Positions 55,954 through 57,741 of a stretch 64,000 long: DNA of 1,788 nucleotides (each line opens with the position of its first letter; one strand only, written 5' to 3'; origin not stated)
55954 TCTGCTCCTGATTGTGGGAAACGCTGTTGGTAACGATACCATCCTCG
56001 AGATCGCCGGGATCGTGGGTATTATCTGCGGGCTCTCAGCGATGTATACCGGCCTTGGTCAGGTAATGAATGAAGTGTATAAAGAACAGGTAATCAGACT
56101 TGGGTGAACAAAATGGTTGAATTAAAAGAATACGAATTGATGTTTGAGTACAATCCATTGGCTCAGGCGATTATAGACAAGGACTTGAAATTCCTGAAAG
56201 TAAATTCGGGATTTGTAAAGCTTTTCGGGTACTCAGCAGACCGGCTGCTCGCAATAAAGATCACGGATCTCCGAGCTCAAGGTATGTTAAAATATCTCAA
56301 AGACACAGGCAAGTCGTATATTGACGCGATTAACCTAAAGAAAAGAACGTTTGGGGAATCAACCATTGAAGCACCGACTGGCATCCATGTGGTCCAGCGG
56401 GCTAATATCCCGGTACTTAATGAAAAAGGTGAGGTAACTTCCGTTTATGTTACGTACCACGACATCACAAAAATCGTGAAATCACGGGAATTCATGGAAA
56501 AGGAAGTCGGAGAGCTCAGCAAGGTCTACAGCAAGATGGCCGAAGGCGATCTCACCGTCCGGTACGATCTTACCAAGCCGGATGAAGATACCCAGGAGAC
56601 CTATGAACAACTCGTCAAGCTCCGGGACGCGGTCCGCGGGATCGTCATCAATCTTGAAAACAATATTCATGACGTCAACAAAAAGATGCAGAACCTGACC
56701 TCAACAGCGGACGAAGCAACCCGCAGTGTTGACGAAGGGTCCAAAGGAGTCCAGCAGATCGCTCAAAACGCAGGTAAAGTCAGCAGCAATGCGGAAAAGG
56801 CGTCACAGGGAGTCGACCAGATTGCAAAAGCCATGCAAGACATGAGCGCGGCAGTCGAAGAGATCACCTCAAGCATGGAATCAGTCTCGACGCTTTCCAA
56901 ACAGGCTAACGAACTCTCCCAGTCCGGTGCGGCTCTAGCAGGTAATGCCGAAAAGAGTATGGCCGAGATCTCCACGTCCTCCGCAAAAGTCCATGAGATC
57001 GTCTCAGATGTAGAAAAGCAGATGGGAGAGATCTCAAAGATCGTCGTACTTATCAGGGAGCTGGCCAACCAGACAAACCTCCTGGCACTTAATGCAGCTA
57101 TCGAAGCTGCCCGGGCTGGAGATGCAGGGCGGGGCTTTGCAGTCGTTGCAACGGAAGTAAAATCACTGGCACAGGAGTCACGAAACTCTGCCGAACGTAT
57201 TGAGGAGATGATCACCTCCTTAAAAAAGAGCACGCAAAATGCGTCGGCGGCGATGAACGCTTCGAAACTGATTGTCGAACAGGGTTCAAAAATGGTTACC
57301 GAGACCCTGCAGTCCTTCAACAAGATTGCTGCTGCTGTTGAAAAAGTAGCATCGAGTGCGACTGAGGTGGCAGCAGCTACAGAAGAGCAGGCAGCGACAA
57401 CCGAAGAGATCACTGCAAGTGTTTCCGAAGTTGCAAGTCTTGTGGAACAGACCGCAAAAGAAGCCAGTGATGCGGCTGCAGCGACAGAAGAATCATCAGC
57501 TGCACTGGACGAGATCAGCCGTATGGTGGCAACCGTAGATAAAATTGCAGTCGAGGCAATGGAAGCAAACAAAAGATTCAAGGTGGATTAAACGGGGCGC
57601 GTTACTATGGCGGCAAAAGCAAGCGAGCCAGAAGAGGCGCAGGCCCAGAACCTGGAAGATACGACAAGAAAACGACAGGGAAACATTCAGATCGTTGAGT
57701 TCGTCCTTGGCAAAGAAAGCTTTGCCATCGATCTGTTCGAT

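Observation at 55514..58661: Acetate-channel gene translationally coupled to a soluble PAS chemoreceptor, CheW and a receiver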

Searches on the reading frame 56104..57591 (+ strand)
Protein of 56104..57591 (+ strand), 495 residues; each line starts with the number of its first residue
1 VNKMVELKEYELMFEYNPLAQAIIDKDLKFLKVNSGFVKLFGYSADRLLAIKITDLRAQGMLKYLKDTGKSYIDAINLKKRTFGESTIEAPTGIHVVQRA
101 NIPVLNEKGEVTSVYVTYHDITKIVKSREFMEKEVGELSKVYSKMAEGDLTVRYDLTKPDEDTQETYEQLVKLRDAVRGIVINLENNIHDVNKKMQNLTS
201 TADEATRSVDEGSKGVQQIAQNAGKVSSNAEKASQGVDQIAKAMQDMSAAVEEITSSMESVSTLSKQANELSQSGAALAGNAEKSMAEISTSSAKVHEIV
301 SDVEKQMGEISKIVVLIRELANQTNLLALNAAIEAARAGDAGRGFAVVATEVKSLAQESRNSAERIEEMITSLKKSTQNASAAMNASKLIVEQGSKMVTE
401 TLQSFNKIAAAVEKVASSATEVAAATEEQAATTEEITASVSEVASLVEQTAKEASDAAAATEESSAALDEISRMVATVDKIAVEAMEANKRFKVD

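Call 3: search_protein_families(library=pfam, proteins=[window:56104-57591:+], max_evalue=0.01)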
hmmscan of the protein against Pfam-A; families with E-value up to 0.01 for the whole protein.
window:56104-57591:+ (495 aa): 14 families
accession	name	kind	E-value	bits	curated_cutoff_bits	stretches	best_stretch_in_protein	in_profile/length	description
PF00015.26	MCPsignal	-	1.1e-48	165.8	34.6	2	277-446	16-171/172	Methyl-accepting chemotaxis protein (MCP) signalling domain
PF06103.16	DUF948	-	2.1e-07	31.4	37.2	1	181-255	14-88/89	Bacterial protein of unknown function (DUF948)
PF13426.13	PAS_9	-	1.9e-06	28.5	27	1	23-123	6-103/103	PAS domain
PF13188.13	PAS_8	-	4.9e-06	26.7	21.8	1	10-49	3-42/65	PAS domain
PF10157.14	BORCS6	-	7.5e-06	26.5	35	1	187-273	8-95/101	BLOC-1-related complex sub-unit 6 C-terminal helix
PF07889.17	DUF1664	-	2.3e-05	24.9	34.6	1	245-325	37-118/124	Protein of unknown function (DUF1664)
PF08448.16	PAS_4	-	6.1e-05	23.7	23.1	1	19-122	6-106/110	PAS fold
PF00989.32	PAS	-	0.00061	20.2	22.6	1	9-121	2-113/113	PAS fold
PF06009.19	Laminin_II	-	0.0018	18.8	33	1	200-271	3-71/138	Laminin Domain II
PF20155.4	TMP_3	-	0.0026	18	41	0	189-261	25-97/192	Tape measure protein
PF12860.13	PAS_7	-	0.0031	18.1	27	0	22-127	9-113/115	PAS fold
PF05667.16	CCDC22_CC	-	0.0042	16.7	39.2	1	127-327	227-408/477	CCDC22 protein coiled-coil region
PF05335.18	DUF745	-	0.005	17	33.3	0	203-295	65-157/183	Protein of unknown function (DUF745)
PF04100.18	Vps53_N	-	0.0057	16.2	26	1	163-275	15-124/372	Vps53, N-terminal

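Call 8: find_encoding_contigs(protein=window:56113-57591:+, flank=10000, max_places=6)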
Protein window:56113-57591:+ (492 aa): 24 contigs read that carry it; 6 places shown.
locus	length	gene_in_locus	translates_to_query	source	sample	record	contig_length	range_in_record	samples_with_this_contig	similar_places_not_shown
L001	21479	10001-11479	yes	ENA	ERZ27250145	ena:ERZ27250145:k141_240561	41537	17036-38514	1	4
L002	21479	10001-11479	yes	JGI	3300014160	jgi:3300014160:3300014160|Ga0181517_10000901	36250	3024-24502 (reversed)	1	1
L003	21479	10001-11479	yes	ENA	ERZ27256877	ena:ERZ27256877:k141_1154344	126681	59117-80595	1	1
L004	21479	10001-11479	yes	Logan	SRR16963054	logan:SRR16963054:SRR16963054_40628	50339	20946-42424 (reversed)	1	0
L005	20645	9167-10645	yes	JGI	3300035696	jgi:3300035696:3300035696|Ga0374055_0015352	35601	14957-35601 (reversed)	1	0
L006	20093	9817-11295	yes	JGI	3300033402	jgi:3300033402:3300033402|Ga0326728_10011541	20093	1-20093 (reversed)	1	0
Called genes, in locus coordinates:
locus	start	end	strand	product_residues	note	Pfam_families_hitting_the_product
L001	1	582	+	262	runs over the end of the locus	PF04454:Linocin_M18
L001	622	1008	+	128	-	PF24318:DUF7490 (weak)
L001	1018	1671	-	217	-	PF01171:ATP_bind_3 (weak), PF06508:QueC, PF24167:DUF7411 (weak)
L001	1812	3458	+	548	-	-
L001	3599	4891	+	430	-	PF02788:RuBisCO_large_N, PF00016:RuBisCO_large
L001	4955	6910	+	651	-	PF00270:DEAD (faint), PF04851:ResIII, PF17757:UvrB_inter, PF27431:UvrB_3rd, PF00271:Helicase_C, PF12344:UvrB, PF02151:UVR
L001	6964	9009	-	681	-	PF08448:PAS_4, PF00989:PAS, PF08448:PAS_4, PF13426:PAS_9, PF08447:PAS_3, PF00989:PAS, PF13426:PAS_9, PF02518:HATPase_c, +5 more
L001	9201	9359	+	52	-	-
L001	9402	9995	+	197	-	PF01184:Gpr1_Fun34_YaaH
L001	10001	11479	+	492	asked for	PF13188:PAS_8 (faint), PF13426:PAS_9 (faint), PF07889:DUF1664 (faint), PF10157:BORCS6 (faint), PF06103:DUF948 (faint), PF00015:MCPsignal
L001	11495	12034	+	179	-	PF01584:CheW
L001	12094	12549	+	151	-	PF00072:Response_reg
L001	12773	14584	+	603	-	PF00083:Sugar_tr, PF07690:MFS_1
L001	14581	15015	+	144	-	PF00582:Usp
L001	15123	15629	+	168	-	PF03994:DUF350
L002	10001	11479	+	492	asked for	PF13188:PAS_8 (faint), PF13426:PAS_9 (faint), PF07889:DUF1664 (faint), PF10157:BORCS6 (faint), PF06103:DUF948 (faint), PF00015:MCPsignal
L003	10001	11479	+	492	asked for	PF13188:PAS_8 (faint), PF13426:PAS_9 (faint), PF07889:DUF1664 (faint), PF10157:BORCS6 (faint), PF06103:DUF948 (faint), PF00015:MCPsignal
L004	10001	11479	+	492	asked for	PF13188:PAS_8 (faint), PF13426:PAS_9 (faint), PF07889:DUF1664 (faint), PF10157:BORCS6 (faint), PF06103:DUF948 (faint), PF00015:MCPsignal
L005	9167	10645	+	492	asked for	PF13188:PAS_8 (faint), PF13426:PAS_9 (faint), PF07889:DUF1664 (faint), PF10157:BORCS6 (faint), PF06103:DUF948 (faint), PF00015:MCPsignal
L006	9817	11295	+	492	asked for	PF13188:PAS_8 (faint), PF13426:PAS_9 (faint), PF07889:DUF1664 (faint), PF10157:BORCS6 (faint), PF06103:DUF948 (faint), PF00015:MCPsignal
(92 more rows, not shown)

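Call 9: find_homologous_proteins(query=window:56113-57591:+)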
Query window:56113-57591:+ (492 aa): 8000 proteins with E <= 0.001 among 8000 candidates; the best 120 are listed.
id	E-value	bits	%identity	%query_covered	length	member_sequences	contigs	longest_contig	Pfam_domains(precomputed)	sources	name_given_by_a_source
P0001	1.6e-279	945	99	97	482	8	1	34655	PF00015.27,PF10157.15,PF06103.17,PF07889.18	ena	-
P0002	7.3e-240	814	79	100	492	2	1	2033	PF00015.27,PF13426.14,PF13188.14,PF08448.17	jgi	-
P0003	1.8e-239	813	83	100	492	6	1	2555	PF00015.27,PF13426.14,PF10157.15,PF06103.17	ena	-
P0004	1.5e-235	800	82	98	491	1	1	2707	PF00015.27,PF10157.15,PF06103.17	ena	-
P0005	6.7e-233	791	81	100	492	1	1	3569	PF00015.27,PF13188.14,PF05667.17,PF10157.15,PF06103.17,PF00989.32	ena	-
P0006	4.2e-231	785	80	100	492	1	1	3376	PF00015.27,PF10157.15,PF06103.17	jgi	jgi:methyl-accepting chemotaxis protein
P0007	1.0e-230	784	79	100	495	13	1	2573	PF00015.27,PF13426.14,PF06103.17,PF08448.17,PF04108.18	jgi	jgi:methyl-accepting chemotaxis protein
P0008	1.3e-230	784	81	100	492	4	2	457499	PF00015.27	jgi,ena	jgi:methyl-accepting chemotaxis protein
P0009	1.3e-229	780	80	100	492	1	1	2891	PF00015.27,PF13426.14,PF13188.14,PF06103.17,PF08448.17,PF10473.15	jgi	jgi:methyl-accepting chemotaxis protein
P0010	1.7e-229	780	79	100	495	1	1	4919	PF00015.27,PF13426.14,PF06103.17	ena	-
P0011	1.2e-228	777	77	100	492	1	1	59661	PF00015.27,PF13426.14,PF13188.14,PF10157.15,PF06103.17,PF08448.17,PF04108.18,PF07889.18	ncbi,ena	-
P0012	8.1e-227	771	79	100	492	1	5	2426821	PF00015.27,PF25547.2,PF10157.15,PF06103.17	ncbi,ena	-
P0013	2.7e-225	766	78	100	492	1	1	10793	PF00015.27,PF13426.14,PF10157.15,PF06103.17,PF08448.17,PF00989.32,PF20155.5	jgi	jgi:methyl-accepting chemotaxis protein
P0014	2.1e-224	763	79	98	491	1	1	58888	PF00015.27,PF06103.17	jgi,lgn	-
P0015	8.7e-223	758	76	100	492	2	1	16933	PF00015.27,PF06103.17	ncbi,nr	ncbi:MAG TPA: methyl-accepting chemotaxis protein [Methanoregula sp.]|nr:methyl-accepting chemotaxis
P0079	1.2e-189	649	64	100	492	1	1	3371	PF00015.27,PF00672.31,PF13426.14,PF13188.14,PF06103.17,PF04108.18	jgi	-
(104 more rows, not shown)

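Call 10: find_related_loci(query=window:56113-57591:+, collection=genome_contigs, flank=6000)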
Query window:56113-57591:+ (492 aa) in genome_contigs; peptide patterns used: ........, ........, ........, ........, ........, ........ (x = any residue, [..] = any of these).
137 stretches matched a pattern; 50 encode a relative of the query (tblastn E <= 1e-3); 49 distinct loci.
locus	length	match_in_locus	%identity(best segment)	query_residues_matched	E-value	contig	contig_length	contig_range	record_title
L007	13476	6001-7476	81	1-492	0e+0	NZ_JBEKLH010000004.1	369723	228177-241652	MAG: Methanoregula sp. isolate SPRUCE 366 SPRUCE_366_4, whole genome shotgun sequence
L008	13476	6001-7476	80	1-492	0e+0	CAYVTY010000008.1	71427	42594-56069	MAG TPA_asm: uncultured Methanoregula sp. isolate binchicken_co3_321 genome assembly, contig: NODE_1005_length_71427_cov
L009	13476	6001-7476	77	1-492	0e+0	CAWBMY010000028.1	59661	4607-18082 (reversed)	MAG: uncultured Methanoregulaceae archaeon isolate MFD01476.bin.2.27 genome assembly, contig: contig_79310, whole genome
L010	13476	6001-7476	79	1-492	0e+0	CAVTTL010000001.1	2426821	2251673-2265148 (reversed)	MAG: uncultured Methanoregulaceae archaeon isolate MFD09567.bin.1.8 genome assembly, contig: contig_27168, whole genome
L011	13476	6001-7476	79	1-492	0e+0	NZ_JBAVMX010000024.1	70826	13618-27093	MAG: Methanoregula sp. isolate MFD01857_ilm_asm_bin9 k127_158331, whole genome shotgun sequence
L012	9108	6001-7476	76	1-492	0e+0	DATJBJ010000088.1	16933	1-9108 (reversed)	MAG TPA_asm: Methanoregula sp. isolate SMAG_U15351 k141_6024164, whole genome shotgun sequence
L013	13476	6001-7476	73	1-492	0e+0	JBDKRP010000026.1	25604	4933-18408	MAG: Methanoregulaceae archaeon isolate 5_bin.90 c_000000231906, whole genome shotgun sequence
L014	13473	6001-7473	77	2-492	0e+0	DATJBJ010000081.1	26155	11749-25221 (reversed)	MAG TPA_asm: Methanoregula sp. isolate SMAG_U15351 k141_3997662, whole genome shotgun sequence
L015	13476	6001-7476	72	1-492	0e+0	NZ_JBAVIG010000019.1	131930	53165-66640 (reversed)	MAG: Methanoregula sp. isolate MFD02961_ilm_asm_bin34 k127_299108, whole genome shotgun sequence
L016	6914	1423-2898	72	1-492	0e+0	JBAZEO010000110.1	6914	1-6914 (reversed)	MAG: Dehalococcoidia bacterium isolate SO_2017_LW3_128 NODE_37933_length_6914_cov_7.531457_LW162_2017, whole genome shot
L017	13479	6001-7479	75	1-492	0e+0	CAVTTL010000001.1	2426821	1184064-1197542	MAG: uncultured Methanoregulaceae archaeon isolate MFD09567.bin.1.8 genome assembly, contig: contig_27168, whole genome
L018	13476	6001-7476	72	1-492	0e+0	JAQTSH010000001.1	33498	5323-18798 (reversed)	MAG: Methanoregula sp. isolate STB_182 NODE_2753_length_33498_cov_6.445357_Sandtown_B, whole genome shotgun sequence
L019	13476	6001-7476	71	1-492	0e+0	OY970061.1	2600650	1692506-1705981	MAG: uncultured Methanoregulaceae archaeon isolate MFD01231.bin.c.5 genome assembly, chromosome: 1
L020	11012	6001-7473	71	1-491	0e+0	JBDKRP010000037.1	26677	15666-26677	MAG: Methanoregulaceae archaeon isolate 5_bin.90 c_000000288490, whole genome shotgun sequence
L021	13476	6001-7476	70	1-492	0e+0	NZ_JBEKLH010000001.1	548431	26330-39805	MAG: Methanoregula sp. isolate SPRUCE 366 SPRUCE_366_1, whole genome shotgun sequence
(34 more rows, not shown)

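Call 19: search_solved_structures(query=window:56113-57591:+, show_alignments=0, max_evalue=0.001)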
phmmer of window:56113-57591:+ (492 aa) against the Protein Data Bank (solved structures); distinct sequences matched with E-value up to 0.001: 16.
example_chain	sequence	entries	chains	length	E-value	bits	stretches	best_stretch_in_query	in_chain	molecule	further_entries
2ch7_A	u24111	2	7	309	4.8e-34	121.5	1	199-477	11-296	METHYL-ACCEPTING CHEMOTAXIS PROTEIN | Methyl-accepting chemotaxis protein 2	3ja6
2ch7_B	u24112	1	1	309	8.4e-34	120.7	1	199-477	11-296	METHYL-ACCEPTING CHEMOTAXIS PROTEIN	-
3ja6_H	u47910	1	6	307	1.8e-33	119.6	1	199-476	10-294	Methyl-accepting chemotaxis protein 2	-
6s18_A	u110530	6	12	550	1.1e-27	100.5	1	199-472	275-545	Aromatic acid chemoreceptor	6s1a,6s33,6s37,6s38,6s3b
3zx6_A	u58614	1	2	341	1.4e-20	77.1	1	193-468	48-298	HAMP, METHYL-ACCEPTING CHEMOTAXIS PROTEIN I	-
8c5v_I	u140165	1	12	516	5.3e-20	75.2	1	195-467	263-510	Methyl-accepting chemotaxis protein I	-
6s1k_E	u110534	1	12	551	6.1e-20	75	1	195-468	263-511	Methyl-accepting chemotaxis protein I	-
1qu7_A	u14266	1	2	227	3.5e-19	72.5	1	228-467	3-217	METHYL-ACCEPTING CHEMOTAXIS PROTEIN I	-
31cj_A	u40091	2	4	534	2.5e-17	66.4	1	216-454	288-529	Aerotaxis receptor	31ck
3g6b_A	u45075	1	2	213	2.7e-13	53.1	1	242-437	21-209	Methyl-accepting chemotaxis protein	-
4jpb_B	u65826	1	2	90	5.2e-13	52.2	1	302-376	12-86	Methyl-accepting chemotaxis protein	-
3ur1_C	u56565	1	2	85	7.7e-13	51.6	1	303-376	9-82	Methyl-accepting chemotaxis protein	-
3g67_A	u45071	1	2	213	8e-13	51.6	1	242-434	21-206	Methyl-accepting chemotaxis protein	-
9r1o_A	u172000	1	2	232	1.7e-05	27.5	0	382-475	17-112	sc-apCC-6-DPH-NR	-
8qae_A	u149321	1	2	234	0.0001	24.9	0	348-472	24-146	sc-apCC-6-SLLA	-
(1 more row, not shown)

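Call 48: search_protein_families(library=ncbifam, proteins=[window:56113-57591:+], max_evalue=0.001)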
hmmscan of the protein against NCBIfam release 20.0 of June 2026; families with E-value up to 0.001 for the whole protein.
window:56113-57591:+ (492 aa): 17 families
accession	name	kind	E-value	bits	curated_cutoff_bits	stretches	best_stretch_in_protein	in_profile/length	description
NF058645.1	MCPCtpMPsAe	equivalog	1.1e-40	140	900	1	205-472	286-553/558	methyl-accepting chemotaxis protein CtpM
NF041847.1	transduc_aer2_vibrio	equivalog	4.6e-29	101.2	1200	1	186-460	491-737/804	aerotaxis transducer Aer2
NF007309.0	PRK09793.1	equivalog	3.5e-27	95.6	903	1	188-475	251-511/533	methyl-accepting chemotaxis protein IV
NF047851.1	MCPCitTducer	equivalog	5.9e-24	85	900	1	191-465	257-507/553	methyl-accepting chemotaxis citrate transducer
NF011622.0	PRK15048.1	equivalog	6.1e-23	81.8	900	1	186-467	248-508/553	methyl-accepting chemotaxis protein II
NF011615.0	PRK15041.1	equivalog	1.7e-22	79.8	947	1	177-467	241-510/554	methyl-accepting chemotaxis protein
NF050802.1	AspChtxCcaA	equivalog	1.6e-20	73.1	1300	1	117-381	400-646/700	aspartate chemotaxis receptor CcaA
TIGR00229.1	sensory_box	domain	6.6e-11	42.4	22.9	1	4-126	4-124/126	PAS domain S-box protein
TIGR02168.1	SMC_prok_B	equivalog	4.4e-09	34.7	567.35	2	178-467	674-963/1181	chromosome segregation protein SMC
TIGR04527.1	mycoplas_twoTM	subfamily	7.5e-06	25.8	125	0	186-322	43-174/248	MG_279/MG_280 family protein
NF047515.1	SpiroCoCo_C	equivalog_domain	3.6e-05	23.1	125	1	181-309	102-232/313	SpiroCoCo family coiled-coil protein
NF045487.1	ASRP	equivalog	3.9e-05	22.5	300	1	159-309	314-460/593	archaea-specific SMC-related protein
NF041034.1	Rad50_Sulf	equivalog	4.1e-05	21.6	1000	1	119-311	496-673/872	DNA double-strand break repair ATPase Rad50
NF002572.0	PRK02224.1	equivalog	6.8e-05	21.3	1087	1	115-476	264-602/888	DNA double-strand break repair ATPase Rad50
NF003034.1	PRK03918.1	equivalog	0.0001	20.5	700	1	110-373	129-399/878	DNA double-strand break repair ATPase Rad50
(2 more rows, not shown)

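Call 53: predict_structure(alignment_id=A1)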
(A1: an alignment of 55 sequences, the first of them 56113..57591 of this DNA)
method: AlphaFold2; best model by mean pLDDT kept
length: 492 residues; sequences in the alignment: 55
mean_pLDDT: 78.2   pTM: 0.42
mean pLDDT of the five models: 78.2, 76.7, 71.2, 70.0, 61.0
residues with pLDDT >= 90: 109; 70-90: 254; 50-70: 123; < 50: 6
segments of 3 or more residues with pLDDT < 50: 489-492
pLDDT, mean of each block of 10 residues (from residue 1): 72 89 92 91 91 89 91 93 92 94 91 92 91 91 83 88 91 85 77 70 64 66 68 69 67 66 72 73 74 76 79 81 79 74 80 83 82 78 77 75 72 69 70 70 68 64 63 67 58 40
secondary structure, 60 per line:
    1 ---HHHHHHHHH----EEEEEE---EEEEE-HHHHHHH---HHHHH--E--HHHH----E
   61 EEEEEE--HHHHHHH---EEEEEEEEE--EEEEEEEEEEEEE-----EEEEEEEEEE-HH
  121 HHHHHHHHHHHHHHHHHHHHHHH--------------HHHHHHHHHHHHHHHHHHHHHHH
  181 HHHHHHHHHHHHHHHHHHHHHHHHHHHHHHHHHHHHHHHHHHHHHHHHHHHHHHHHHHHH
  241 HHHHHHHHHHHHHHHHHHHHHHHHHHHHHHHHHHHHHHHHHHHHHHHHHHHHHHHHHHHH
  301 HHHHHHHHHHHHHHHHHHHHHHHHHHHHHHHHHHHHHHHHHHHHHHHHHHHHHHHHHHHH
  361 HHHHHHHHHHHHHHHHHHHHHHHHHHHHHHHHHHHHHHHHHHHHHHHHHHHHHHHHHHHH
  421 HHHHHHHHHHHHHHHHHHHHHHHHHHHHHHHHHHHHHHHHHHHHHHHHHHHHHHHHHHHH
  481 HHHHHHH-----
elements in order: H4-12 E17-22 E26-30 H32-38 H42-46 H52-55 E60-66 H69-75 E79-87 E90-102 E108-117 H119-143 H158-487
